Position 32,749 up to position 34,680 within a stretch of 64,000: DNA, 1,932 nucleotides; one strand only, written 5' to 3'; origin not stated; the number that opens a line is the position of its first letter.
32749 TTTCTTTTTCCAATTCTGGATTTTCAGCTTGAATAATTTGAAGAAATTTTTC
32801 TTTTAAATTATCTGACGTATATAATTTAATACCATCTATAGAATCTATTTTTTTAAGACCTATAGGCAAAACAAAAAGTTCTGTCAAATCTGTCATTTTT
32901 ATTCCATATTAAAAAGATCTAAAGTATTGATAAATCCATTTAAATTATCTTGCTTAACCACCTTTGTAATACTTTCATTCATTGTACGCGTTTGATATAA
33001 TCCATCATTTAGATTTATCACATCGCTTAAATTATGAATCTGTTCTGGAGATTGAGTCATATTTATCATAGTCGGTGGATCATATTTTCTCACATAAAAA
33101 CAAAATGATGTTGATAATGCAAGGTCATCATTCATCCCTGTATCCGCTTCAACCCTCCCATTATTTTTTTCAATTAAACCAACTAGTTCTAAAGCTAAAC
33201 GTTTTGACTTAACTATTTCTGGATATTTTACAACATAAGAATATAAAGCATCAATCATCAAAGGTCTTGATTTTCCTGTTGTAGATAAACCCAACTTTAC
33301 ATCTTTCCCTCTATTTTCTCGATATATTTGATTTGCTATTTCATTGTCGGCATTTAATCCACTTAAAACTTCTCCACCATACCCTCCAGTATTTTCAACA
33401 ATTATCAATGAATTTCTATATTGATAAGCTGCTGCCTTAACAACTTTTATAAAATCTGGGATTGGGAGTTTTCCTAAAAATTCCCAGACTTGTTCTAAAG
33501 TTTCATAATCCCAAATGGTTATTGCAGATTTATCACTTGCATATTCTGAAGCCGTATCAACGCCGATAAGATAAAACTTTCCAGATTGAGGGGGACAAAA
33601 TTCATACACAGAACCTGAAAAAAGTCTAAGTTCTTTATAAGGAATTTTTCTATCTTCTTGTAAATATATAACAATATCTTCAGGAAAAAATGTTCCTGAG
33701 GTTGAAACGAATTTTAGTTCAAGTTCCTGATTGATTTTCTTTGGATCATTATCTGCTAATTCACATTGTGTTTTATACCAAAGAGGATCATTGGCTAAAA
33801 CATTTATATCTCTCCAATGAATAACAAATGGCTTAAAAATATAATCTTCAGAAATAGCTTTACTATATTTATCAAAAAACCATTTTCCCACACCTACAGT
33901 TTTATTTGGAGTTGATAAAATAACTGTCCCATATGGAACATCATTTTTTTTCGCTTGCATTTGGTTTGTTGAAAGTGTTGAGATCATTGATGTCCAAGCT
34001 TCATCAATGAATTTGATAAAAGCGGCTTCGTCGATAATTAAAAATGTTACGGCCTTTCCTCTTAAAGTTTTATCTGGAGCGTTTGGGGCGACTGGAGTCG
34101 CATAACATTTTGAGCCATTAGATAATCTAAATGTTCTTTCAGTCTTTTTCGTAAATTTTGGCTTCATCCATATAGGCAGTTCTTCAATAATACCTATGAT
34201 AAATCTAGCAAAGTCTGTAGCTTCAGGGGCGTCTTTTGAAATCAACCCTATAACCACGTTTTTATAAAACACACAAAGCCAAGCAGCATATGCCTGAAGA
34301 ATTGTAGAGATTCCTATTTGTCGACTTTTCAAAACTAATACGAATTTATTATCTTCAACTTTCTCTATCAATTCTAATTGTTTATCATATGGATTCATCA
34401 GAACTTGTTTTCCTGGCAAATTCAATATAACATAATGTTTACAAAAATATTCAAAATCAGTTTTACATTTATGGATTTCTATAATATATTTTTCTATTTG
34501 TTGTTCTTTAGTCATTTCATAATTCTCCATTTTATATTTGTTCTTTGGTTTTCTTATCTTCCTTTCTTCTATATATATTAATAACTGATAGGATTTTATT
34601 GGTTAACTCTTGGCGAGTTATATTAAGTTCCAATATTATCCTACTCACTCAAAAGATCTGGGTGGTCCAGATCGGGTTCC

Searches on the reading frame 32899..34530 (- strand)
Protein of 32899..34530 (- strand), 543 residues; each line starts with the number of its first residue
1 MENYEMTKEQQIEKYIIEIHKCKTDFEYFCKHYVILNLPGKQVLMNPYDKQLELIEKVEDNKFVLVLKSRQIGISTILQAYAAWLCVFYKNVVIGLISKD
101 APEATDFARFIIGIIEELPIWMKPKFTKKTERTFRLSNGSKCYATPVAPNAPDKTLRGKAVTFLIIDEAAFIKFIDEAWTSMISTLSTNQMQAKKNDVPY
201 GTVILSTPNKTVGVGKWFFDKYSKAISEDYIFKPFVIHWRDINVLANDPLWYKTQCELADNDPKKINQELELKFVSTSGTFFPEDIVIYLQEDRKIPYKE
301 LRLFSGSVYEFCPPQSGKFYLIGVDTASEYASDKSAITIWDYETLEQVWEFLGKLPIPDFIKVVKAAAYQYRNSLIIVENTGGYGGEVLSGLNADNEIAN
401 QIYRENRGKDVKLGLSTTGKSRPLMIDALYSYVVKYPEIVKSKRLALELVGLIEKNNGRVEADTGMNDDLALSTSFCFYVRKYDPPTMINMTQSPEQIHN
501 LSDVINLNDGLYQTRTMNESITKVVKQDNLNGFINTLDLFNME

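Call 5: search_protein_families(library=phrogs, proteins=[window:32899-34530:-], max_evalue=0.01)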
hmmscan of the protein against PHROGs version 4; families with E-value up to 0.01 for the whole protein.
window:32899-34530:- (543 aa): 7 families
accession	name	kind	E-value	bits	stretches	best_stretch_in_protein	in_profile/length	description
phrog_2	-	head and packaging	2.6e-40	139.9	1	28-484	256-595/807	terminase large subunit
phrog_5989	-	head and packaging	3.4e-29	103.1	1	6-191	101-277/347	terminase large subunit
phrog_38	-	head and packaging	1e-16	61.8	1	14-385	266-619/760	terminase large subunit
phrog_36964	-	head and packaging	9.1e-09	34.9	1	76-367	436-721/890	terminase large subunit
phrog_24361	-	head and packaging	1.4e-07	32.4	1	362-482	15-139/162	terminase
phrog_26724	-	unknown function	0.00022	21.9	1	30-131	18-117/192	-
phrog_7579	-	head and packaging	0.0025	18.1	1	56-173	12-123/239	terminase large subunit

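Call 12: search_dna_similar(query=window:32899-34530:-, collection=phages, mode=protein, max_rows=15)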
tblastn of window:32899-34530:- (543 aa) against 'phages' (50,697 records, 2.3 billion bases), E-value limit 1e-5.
Records with a match: 2550; places in all: 2559; records where one place covers at least 80% of the query: 2064.
Best place of each record, by identity: <60% 2550.
By first word of the organism name: Escherichia 651; Synechococcus 378; Klebsiella 329; Salmonella 197; Vibrio 134; Shigella 87; Aeromonas 80; Acinetobacter 71; Cyanophage 61; Enterobacter 59; and 62 more.
By host as written in the record: - 462; Escherichia coli 270; Klebsiella pneumoniae 114; Synechococcus 107; Synechococcus sp. 38; Escherichia coli O157:H7 38; Salmonella enterica 29; Synechococcus sp. WH7803 28; and 566 more.
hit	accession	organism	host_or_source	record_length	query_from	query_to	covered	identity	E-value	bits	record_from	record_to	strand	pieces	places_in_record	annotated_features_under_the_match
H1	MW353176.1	Flavobacterium phage vB_FspM_immuto_3-5A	Flavobacterium sp. LMO8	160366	21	517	92%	30.8%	2e-52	199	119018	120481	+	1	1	terminase large subunit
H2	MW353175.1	Flavobacterium phage vB_FspM_immuto_2-6A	Flavobacterium sp. LMO8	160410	21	517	92%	30.8%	2e-52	199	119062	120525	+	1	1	terminase large subunit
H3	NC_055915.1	Flavobacterium phage vB_FspM_immuto_2-6A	Flavobacterium sp. LMO8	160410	21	517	92%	30.8%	2e-52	199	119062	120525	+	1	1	terminase large subunit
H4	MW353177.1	Flavobacterium phage vB_FspM_immuto_13-6C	Flavobacterium sp. LMO8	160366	21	517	92%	30.5%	1e-52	199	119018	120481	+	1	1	terminase large subunit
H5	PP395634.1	Microcystis phage Mel-JY01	Microcystis elabens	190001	21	481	85%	29.6%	5e-44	173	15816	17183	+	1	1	large terminase protein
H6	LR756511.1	uncultured phage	metagenomic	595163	21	481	85%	28.1%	4e-40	162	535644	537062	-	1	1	record has no annotation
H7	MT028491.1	Ochrobactrum phage vB_OspM_OC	Ochrobactrum sp. POC9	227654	21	472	83%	27.9%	1e-26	120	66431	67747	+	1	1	terminase large subunit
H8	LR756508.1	uncultured phage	metagenomic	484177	21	481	85%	27.3%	1e-43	172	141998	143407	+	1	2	record has no annotation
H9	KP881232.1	Sinorhizobium phage phiM9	Sinorhizobium meliloti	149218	20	470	83%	27.5%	1e-21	105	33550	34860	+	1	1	putative terminase DNA packaging enzyme large subunit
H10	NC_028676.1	Sinorhizobium phage phiM9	Sinorhizobium meliloti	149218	20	470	83%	27.5%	1e-21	105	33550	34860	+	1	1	terminase large subunit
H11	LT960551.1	Yersinia phage fHe-Yen9-04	-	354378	21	513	91%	25.0%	3e-18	95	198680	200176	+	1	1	g268: Phage terminase, large subunit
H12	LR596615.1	Yersinia phage fHe-Yen9-04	-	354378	21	513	91%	25.0%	3e-18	95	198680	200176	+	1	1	g268: Phage terminase, large subunit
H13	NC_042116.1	Yersinia phage fHe-Yen9-04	-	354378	21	513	91%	25.0%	3e-18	95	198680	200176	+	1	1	g268: terminase large subunit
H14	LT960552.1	Yersinia phage fHe-Yen9-03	-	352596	21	513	91%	25.0%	3e-18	95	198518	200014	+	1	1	g272: Phage terminase, large subunit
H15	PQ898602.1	Synechococcus phage S-SCSM2R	Synechococcus sp. WH7803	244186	21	472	83%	26.9%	2e-25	117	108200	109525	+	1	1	terminase large subunit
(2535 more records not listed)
